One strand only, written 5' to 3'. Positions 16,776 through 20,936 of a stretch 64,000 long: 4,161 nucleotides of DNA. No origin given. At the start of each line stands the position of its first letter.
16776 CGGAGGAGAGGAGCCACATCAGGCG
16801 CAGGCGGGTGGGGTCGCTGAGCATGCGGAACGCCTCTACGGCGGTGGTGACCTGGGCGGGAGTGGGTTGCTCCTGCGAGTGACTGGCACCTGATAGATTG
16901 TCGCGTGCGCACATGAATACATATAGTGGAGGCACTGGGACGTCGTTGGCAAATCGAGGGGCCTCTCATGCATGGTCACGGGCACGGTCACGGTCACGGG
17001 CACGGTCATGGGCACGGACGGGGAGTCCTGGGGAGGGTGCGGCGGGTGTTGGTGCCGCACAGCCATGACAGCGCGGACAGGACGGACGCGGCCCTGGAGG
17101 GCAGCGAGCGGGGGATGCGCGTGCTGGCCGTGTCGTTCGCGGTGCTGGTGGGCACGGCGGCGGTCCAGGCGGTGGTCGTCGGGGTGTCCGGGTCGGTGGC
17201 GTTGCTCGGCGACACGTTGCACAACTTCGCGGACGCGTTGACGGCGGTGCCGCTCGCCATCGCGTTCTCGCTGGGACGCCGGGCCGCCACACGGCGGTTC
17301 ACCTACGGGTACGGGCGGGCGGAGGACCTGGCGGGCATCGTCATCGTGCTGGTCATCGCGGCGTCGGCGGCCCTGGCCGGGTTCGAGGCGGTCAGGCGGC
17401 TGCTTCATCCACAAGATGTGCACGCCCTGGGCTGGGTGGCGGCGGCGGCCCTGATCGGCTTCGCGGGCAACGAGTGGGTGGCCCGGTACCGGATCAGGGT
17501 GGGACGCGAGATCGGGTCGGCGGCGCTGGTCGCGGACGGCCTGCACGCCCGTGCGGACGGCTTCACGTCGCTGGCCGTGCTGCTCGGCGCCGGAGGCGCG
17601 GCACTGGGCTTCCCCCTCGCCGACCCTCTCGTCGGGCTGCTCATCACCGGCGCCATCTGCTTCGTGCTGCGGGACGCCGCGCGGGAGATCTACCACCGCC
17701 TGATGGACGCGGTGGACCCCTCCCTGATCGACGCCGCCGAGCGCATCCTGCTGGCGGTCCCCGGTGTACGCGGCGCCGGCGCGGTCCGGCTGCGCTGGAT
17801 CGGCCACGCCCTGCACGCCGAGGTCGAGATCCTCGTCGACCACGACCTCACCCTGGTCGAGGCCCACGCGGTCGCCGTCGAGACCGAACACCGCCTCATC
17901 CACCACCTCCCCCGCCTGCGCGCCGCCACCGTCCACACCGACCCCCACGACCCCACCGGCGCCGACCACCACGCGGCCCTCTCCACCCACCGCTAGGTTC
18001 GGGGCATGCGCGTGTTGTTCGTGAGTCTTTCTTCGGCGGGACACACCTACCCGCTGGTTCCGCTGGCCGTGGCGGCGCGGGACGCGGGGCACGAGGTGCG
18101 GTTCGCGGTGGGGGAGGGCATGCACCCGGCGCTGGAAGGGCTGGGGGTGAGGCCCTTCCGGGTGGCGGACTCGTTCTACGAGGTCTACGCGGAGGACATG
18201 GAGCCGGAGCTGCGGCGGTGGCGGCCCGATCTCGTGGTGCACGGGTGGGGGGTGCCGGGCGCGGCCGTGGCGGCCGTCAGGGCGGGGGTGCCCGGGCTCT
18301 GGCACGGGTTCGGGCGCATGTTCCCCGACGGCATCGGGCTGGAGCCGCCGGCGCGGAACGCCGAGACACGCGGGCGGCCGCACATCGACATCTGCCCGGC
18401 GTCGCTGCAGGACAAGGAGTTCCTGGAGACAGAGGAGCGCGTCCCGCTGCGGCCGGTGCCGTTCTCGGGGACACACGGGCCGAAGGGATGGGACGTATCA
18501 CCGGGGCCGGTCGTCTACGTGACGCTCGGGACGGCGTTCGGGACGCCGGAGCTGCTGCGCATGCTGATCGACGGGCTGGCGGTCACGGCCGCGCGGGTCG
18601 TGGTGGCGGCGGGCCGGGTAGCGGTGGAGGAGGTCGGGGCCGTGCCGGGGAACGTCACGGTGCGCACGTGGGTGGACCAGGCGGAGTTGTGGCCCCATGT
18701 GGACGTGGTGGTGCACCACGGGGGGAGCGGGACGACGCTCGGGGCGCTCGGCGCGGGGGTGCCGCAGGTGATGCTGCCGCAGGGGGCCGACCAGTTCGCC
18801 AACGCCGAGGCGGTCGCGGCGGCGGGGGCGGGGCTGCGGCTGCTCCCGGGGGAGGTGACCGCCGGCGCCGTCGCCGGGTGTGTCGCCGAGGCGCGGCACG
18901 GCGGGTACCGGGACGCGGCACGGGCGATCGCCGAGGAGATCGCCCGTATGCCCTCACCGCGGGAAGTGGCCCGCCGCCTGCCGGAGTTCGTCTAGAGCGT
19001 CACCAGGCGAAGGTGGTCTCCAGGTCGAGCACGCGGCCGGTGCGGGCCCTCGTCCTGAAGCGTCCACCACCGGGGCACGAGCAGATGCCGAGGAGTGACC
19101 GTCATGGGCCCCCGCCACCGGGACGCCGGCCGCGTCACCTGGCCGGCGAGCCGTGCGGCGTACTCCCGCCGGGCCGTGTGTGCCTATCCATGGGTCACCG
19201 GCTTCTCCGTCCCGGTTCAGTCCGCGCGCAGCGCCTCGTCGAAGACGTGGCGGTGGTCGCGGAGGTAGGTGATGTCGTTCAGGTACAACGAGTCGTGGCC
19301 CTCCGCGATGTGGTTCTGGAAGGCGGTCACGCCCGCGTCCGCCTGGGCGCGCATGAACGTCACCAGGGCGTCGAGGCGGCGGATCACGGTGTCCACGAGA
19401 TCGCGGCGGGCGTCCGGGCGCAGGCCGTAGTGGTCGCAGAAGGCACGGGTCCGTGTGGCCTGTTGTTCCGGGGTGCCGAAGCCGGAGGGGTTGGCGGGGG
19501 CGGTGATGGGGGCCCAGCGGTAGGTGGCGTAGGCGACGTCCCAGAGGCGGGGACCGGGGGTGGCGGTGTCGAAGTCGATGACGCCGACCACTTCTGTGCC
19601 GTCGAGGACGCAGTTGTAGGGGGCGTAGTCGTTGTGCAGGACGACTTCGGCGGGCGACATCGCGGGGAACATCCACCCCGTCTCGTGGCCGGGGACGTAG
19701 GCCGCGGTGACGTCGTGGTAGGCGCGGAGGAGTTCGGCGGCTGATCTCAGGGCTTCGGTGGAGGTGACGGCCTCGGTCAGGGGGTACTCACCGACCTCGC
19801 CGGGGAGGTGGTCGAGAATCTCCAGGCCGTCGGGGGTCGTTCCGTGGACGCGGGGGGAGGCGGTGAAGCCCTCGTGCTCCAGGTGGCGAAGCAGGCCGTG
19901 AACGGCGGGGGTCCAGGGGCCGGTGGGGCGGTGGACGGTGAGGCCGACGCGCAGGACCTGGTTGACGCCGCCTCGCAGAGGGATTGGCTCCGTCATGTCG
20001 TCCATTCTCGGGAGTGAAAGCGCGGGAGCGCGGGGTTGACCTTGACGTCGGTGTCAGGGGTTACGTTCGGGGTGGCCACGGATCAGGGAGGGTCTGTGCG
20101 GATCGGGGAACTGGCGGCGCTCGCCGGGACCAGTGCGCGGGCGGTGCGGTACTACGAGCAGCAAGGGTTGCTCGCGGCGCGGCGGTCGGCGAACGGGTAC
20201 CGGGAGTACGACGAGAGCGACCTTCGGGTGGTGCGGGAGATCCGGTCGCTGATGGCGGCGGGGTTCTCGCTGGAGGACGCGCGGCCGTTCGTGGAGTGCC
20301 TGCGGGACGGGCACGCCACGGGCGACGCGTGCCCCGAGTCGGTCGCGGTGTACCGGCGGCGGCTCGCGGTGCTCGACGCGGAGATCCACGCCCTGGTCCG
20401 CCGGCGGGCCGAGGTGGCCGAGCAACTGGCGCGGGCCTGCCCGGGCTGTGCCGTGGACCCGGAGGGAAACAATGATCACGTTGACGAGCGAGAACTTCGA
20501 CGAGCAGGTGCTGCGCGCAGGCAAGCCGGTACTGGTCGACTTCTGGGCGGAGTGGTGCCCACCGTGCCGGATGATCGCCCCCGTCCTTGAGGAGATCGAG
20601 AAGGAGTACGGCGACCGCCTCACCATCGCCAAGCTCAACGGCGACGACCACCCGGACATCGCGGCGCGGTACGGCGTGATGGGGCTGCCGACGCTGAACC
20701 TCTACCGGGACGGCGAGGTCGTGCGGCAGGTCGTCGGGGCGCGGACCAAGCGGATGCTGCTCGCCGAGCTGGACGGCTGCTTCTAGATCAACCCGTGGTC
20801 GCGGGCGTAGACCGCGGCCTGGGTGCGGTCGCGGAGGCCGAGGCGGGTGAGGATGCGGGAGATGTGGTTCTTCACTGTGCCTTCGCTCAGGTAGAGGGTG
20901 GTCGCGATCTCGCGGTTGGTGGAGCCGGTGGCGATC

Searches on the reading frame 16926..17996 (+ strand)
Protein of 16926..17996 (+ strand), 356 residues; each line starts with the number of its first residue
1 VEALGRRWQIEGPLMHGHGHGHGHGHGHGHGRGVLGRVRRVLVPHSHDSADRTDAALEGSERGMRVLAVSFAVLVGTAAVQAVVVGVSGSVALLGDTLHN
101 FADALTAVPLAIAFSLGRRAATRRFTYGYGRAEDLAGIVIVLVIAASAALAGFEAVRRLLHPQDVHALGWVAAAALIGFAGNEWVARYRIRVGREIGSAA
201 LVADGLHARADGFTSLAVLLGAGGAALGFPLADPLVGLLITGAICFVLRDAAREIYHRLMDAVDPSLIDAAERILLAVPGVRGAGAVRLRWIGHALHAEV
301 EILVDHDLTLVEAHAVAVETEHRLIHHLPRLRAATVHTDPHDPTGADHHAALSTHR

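Call 58: search_protein_families(library=pfam, proteins=[window:16926-17996:+], max_evalue=0.001)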
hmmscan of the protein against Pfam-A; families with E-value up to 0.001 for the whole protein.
window:16926-17996:+ (356 aa): 2 families
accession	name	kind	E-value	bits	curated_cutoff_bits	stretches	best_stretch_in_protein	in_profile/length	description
PF01545.26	Cation_efflux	-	2.4e-40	138.9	26.6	1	68-260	2-198/198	Cation efflux family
PF16916.11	ZT_dimer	-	1.8e-13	50.7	26.7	1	266-341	4-78/78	Dimerisation domain of Zinc Transporter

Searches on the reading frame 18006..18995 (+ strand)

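Call 58: search_protein_families(library=pfam, proteins=[window:18006-18995:+], max_evalue=0.001)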
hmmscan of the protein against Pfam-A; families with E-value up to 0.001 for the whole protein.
window:18006-18995:+ (329 aa): 3 families
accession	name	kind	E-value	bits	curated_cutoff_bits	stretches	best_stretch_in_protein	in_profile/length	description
PF06722.18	EryCIII-like_C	-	3e-29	102.3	31.7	1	186-327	2-144/145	Erythromycin biosynthesis protein CIII-like, C-terminal domain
PF00201.24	UDPGT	-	4.6e-09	36.1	19.5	1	169-291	277-400/499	UDP-glucoronosyl and UDP-glucosyl transferase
PF04101.22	Glyco_tran_28_C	-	4.1e-06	27.4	22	1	216-306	55-150/166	Glycosyltransferase family 28 C-terminal domain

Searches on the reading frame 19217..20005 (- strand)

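Call 58: search_protein_families(library=pfam, proteins=[window:19217-20005:-], max_evalue=0.001)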
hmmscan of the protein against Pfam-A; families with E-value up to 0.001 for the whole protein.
window:19217-20005:- (262 aa): 1 family
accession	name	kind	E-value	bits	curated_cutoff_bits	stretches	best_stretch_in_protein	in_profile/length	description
PF01636.29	APH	-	1e-16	61.9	23.2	1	117-165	165-214/239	Phosphotransferase enzyme family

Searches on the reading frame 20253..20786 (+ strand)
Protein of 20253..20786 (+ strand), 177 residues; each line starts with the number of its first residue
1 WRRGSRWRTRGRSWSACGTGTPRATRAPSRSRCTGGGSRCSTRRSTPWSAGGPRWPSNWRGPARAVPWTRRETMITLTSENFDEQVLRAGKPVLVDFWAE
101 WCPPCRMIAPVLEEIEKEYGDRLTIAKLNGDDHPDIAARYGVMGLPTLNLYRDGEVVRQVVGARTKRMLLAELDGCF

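Call 58: search_protein_families(library=pfam, proteins=[window:20253-20786:+], max_evalue=0.001)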
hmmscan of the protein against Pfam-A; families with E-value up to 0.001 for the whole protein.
window:20253-20786:+ (177 aa): 6 families
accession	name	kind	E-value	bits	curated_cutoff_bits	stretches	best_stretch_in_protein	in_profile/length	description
PF00085.26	Thioredoxin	-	3.6e-31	107.7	23.5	1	74-173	2-101/103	Thioredoxin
PF13098.12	Thioredoxin_2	-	9.2e-08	32.8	27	1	89-172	4-103/104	Thioredoxin-like domain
PF13905.12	Thioredoxin_8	-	2.7e-07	31.3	27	1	90-129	1-42/94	Thioredoxin-like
PF00578.27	AhpC-TSA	-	3.6e-05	24.1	26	1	87-137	23-74/124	AhpC/TSA family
PF08534.16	Redoxin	-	0.00013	22.2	26.6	1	84-121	23-60/148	Redoxin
PF13899.12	Thioredoxin_7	-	0.00054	20.5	27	1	85-109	12-36/83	Thioredoxin-like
